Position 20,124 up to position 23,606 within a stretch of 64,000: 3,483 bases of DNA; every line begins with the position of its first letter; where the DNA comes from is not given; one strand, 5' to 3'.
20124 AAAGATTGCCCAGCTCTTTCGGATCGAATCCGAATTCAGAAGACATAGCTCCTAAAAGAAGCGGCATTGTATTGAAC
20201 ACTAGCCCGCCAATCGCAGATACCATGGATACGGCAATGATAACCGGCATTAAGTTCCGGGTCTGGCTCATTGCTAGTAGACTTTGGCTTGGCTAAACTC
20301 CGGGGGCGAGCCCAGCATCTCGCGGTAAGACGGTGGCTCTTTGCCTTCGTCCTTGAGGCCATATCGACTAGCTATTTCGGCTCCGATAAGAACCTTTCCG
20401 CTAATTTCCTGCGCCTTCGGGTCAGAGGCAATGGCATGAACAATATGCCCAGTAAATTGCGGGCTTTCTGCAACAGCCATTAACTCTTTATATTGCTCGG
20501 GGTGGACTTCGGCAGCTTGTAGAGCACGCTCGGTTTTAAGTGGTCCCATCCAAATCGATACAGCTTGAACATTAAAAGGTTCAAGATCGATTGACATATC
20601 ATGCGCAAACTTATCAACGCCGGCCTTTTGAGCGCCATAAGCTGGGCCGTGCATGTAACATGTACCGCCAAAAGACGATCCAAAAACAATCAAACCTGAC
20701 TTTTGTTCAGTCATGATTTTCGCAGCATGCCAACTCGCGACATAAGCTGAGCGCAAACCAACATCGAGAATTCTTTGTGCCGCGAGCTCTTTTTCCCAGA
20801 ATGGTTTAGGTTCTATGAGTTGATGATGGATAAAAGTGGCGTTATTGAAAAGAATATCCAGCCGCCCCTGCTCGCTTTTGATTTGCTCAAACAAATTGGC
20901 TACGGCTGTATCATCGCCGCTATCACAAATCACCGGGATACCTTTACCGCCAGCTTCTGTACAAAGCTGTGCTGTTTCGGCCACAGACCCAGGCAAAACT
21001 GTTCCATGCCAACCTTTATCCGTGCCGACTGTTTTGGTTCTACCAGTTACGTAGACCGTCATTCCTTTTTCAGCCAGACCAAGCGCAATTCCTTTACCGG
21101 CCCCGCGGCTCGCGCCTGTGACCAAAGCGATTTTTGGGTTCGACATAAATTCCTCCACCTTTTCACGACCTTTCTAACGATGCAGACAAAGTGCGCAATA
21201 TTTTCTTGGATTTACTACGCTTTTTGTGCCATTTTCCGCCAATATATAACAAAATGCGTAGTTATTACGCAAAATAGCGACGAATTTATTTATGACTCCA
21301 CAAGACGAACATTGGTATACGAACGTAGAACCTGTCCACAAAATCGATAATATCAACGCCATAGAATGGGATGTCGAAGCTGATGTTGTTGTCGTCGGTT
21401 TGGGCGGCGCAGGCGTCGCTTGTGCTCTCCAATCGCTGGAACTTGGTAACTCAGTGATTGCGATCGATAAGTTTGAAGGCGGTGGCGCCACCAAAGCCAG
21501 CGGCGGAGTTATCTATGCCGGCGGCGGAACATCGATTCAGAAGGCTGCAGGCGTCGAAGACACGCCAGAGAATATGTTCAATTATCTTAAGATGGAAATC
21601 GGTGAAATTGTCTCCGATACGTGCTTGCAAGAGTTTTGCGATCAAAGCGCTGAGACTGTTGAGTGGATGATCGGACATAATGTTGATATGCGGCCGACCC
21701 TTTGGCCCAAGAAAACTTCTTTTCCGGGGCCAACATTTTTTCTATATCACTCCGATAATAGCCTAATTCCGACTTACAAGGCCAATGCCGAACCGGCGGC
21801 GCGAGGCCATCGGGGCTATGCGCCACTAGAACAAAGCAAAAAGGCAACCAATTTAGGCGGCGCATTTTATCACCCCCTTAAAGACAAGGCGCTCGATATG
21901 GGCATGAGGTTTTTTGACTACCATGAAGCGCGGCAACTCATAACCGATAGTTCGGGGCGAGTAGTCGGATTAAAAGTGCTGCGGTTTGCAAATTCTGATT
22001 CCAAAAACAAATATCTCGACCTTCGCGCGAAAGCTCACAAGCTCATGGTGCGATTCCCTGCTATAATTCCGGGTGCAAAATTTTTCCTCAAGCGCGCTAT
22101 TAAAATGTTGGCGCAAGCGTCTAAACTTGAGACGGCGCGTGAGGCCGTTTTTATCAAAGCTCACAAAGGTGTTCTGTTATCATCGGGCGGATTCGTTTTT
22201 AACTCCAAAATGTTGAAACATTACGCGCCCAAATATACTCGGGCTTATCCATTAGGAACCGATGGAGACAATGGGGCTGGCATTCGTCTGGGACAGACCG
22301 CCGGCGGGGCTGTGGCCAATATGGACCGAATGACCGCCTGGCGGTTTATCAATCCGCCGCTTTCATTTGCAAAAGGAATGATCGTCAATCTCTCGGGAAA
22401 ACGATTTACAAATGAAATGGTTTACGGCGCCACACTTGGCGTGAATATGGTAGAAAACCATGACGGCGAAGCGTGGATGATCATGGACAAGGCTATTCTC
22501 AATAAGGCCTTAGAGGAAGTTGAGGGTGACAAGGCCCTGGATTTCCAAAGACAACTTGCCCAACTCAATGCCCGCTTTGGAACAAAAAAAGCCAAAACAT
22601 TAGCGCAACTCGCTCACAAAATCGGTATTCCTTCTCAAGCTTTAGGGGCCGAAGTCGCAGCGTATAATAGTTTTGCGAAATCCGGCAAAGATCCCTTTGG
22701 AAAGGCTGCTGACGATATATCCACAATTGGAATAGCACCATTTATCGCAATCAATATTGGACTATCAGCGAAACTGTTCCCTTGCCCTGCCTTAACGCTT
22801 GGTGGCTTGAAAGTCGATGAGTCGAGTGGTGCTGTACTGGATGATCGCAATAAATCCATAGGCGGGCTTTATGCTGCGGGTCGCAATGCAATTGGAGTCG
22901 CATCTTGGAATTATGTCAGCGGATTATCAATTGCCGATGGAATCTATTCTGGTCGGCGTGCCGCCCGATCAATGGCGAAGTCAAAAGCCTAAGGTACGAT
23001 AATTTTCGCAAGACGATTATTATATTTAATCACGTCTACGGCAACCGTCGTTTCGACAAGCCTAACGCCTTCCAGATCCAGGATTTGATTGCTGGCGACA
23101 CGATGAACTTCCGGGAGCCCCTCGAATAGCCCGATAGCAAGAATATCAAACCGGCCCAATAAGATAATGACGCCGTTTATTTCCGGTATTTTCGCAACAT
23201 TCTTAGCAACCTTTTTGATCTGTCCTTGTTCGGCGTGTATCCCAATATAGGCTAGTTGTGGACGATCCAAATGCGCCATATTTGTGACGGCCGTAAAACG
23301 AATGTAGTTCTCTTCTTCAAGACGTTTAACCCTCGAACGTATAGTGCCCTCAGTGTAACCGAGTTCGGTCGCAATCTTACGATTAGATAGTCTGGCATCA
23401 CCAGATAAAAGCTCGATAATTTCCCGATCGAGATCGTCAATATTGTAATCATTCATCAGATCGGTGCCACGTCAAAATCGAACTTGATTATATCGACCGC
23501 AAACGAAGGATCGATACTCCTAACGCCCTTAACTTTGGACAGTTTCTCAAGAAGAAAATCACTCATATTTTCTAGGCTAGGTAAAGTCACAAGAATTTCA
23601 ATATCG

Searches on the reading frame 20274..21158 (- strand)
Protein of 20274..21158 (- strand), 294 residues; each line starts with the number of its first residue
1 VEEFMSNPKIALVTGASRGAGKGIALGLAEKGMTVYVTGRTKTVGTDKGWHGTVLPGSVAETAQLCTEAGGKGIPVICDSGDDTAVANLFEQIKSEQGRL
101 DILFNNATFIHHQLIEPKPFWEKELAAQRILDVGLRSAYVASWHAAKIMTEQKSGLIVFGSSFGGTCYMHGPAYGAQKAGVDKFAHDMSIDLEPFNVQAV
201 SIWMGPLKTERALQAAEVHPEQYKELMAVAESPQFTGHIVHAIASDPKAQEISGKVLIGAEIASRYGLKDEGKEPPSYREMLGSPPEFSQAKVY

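Call 13: search_protein_families(library=pfam, proteins=[window:20274-21158:-])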
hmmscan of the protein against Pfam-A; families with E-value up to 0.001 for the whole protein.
window:20274-21158:- (294 aa): 3 families
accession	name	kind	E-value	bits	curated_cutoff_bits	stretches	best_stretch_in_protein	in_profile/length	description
PF00106.31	adh_short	-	1.3e-30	106.8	26.6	1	9-212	1-187/195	short chain dehydrogenase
PF13561.12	adh_short_C2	-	5.2e-23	82.3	27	1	15-226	1-194/236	Enoyl-(Acyl carrier protein) reductase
PF08659.16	KR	-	0.00021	21.7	22.6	1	12-206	4-177/180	KR domain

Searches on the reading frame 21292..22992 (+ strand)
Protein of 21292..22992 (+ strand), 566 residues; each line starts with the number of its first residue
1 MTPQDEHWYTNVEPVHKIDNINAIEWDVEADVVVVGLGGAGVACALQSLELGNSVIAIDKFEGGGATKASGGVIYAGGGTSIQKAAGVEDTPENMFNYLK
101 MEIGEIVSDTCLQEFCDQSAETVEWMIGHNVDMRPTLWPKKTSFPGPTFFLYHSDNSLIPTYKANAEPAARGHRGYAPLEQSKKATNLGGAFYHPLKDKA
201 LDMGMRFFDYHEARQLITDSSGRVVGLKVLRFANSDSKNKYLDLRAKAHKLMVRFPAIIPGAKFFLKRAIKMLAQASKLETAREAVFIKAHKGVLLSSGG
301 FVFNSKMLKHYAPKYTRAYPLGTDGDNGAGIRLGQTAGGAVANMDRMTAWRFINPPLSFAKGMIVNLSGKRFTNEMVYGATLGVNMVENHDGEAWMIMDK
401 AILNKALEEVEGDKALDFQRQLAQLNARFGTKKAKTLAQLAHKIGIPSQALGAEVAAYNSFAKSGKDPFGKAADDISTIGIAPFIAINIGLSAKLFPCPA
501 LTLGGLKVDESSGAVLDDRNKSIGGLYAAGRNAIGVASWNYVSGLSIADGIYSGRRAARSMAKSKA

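Call 9: find_related_loci(query=window:21292-22992:+, collection=genome_contigs, flank=10000)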
Query window:21292-22992:+ (566 aa) in genome_contigs; peptide patterns used: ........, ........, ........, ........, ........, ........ (x = any residue, [..] = any of these).
55 stretches matched a pattern; 39 encode a relative of the query (tblastn E <= 1e-3); 37 distinct loci.
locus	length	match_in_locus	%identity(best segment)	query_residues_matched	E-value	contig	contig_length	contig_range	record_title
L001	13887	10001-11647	73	1-552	0e+0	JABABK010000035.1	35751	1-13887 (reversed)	MAG: Hellea sp. isolate bin58s NODE_35_length_35751_cov_4.897720, whole genome shotgun sequence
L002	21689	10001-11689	68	1-562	0e+0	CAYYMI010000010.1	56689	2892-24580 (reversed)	MAG TPA_asm: uncultured Hellea sp. isolate SRP065251_co1_48 genome assembly, contig: NODE_256_length_56689_cov_8.353957,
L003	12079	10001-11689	66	1-562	0e+0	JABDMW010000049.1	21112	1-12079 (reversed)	MAG: Hyphomonadaceae bacterium isolate SS_bin_111 k127_739690, whole genome shotgun sequence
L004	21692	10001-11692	68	1-563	0e+0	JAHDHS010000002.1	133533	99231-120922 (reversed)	MAG: Hellea sp. isolate MAG-75 ND_60, whole genome shotgun sequence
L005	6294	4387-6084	63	1-565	0e+0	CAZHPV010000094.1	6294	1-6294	MAG TPA_asm: uncultured Caulobacterales bacterium isolate SRP114822_co2_90 genome assembly, contig: NODE_8297_length_629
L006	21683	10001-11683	65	4-563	0e+0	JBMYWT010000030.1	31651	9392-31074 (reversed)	MAG: Maricaulaceae bacterium isolate ME_XS_2210_bin_39 ME_XS_2210_bin_39_29, whole genome shotgun sequence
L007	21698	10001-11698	64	1-565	0e+0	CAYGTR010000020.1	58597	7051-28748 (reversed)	MAG TPA_asm: uncultured Algimonas sp. isolate ERP117304_co3_163 genome assembly, contig: NODE_769_length_58597_cov_15.94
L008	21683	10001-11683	67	1-561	0e+0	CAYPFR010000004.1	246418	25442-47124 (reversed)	MAG TPA_asm: uncultured Caulobacterales bacterium isolate SRP268394_co1_140 genome assembly, contig: NODE_18_length_2464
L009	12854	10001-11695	66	1-566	0e+0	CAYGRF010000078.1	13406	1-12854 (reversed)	MAG TPA_asm: uncultured Caulobacterales bacterium isolate ERP117304_co2_195 genome assembly, contig: NODE_3738_length_13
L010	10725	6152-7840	61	1-562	0e+0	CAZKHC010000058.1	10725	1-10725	MAG TPA_asm: uncultured Algimonas sp. isolate SRP065251_co1_74 genome assembly, contig: NODE_5082_length_10725_cov_20.48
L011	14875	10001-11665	62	1-554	0e+0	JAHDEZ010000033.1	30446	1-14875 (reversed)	MAG: Hellea sp. isolate MAG-193 RZ_4167, whole genome shotgun sequence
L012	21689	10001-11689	63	1-562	0e+0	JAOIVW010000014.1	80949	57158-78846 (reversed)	Hellea sp. isolate AM-377-K14 AM-377-K14_NODE_14, whole genome shotgun sequence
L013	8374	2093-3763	64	1-556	0e+0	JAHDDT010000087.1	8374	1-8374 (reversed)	MAG: Hellea sp. isolate MAG-164 RZ_23713, whole genome shotgun sequence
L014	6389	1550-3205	63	3-554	0e+0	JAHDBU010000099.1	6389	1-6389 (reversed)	MAG: Hellea sp. isolate MAG-118 RZ_32858, whole genome shotgun sequence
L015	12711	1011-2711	62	1-566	0e+0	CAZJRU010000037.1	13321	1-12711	MAG TPA_asm: uncultured Hellea sp. isolate binchicken_co258_98 genome assembly, contig: NODE_3152_length_13321_cov_105.5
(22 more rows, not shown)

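Call 13: search_protein_families(library=pfam, proteins=[window:21292-22992:+])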
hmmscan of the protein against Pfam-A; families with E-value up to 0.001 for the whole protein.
window:21292-22992:+ (566 aa): 3 families
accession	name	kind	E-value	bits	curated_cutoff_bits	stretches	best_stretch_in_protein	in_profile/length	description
PF00890.30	FAD_binding_2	-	6.6e-37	128.1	20.4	1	31-546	1-413/414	FAD binding domain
PF01266.30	DAO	-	5.4e-09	36.5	27.9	1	31-127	1-75/353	FAD dependent oxidoreductase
PF03486.20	HI0933_like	-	0.0005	20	50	0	31-65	2-36/244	HI0933-like protein Rossmann domain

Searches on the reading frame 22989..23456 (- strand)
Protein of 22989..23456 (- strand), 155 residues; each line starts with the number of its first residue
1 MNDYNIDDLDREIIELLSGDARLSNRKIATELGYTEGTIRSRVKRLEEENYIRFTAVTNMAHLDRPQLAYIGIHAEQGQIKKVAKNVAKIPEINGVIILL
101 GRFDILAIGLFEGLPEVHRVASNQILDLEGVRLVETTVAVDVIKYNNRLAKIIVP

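Call 13: search_protein_families(library=pfam, proteins=[window:22989-23456:-])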
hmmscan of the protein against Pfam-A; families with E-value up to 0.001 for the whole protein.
window:22989-23456:- (155 aa): 5 families
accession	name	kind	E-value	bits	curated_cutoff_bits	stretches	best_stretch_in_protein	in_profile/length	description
PF13412.12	HTH_24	-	7.8e-15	54.6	21.9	1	7-53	2-48/48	Winged helix-turn-helix DNA-binding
PF13404.12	HTH_AsnC-type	-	2.2e-13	50.2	27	1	6-47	1-42/42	AsnC-type helix-turn-helix domain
PF01037.27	AsnC_trans_reg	-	2.3e-10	40.6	25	1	71-140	1-71/73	Lrp/AsnC ligand binding domain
PF22482.2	AsnC_trans_reg_3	-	5.2e-06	26.9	24.4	1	79-149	23-92/95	PF0864 C-terminal dimeric alpha+beta barrel domain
PF08279.18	HTH_11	-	0.00069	19.9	25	0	12-52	4-44/55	HTH domain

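Call 79: search_solved_structures(query=window:22989-23456:-, max_evalue=0.00001)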
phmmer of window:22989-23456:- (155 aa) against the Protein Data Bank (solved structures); distinct sequences matched with E-value up to 0.00001: 15.
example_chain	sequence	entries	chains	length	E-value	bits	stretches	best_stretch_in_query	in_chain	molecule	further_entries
7fby_A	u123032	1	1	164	8.5e-19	71.1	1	5-145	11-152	Transcriptional regulatory protein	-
9w4v_A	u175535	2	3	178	1.2e-18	70.7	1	5-145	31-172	Uncharacterized HTH-type transcriptional regulator PH0140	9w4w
2cyy_A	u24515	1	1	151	1.8e-13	53.9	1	6-115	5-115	Putative HTH-type transcriptional regulator PH1519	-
1ri7_A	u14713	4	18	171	2.6e-13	53.3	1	6-113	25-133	Putative transcriptional regulator | Putative HTH-type transcriptional regulator PH1519 | Uncharacterized HTH-type transcriptional regulator PH1519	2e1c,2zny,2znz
2gqq_A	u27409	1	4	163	9.9e-12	48.2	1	5-150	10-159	Leucine-responsive regulatory protein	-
2efo_A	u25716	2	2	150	1.3e-09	41.4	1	7-146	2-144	150aa long hypothetical transcriptional regulator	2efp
2e7w_A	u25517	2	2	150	1.6e-09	41.1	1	7-146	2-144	150aa long hypothetical transcriptional regulator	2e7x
2pmh_A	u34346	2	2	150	1.6e-09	41.1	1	7-146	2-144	150aa long hypothetical transcriptional regulator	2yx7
2efn_A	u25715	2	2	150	1.6e-09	41.1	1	7-146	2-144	150aa long hypothetical transcriptional regulator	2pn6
1i1g_A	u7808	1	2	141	2.3e-09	40.6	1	6-140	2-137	TRANSCRIPTIONAL REGULATOR LRPA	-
2efq_A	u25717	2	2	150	7.5e-09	38.9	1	7-146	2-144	150aa long hypothetical transcriptional regulator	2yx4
8q90_A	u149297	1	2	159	1.7e-08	37.7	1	6-150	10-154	AsnC family transcriptional regulator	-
2ia0_A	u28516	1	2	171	2.3e-07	34.1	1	3-71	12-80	Putative HTH-type transcriptional regulator PF0864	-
4pcq_A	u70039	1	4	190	5.2e-07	32.9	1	5-105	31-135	Possible transcriptional regulatory protein (Probably Lrp/AsnC-family)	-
2cg4_A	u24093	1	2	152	8.2e-07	32.3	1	1-140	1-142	REGULATORY PROTEIN ASNC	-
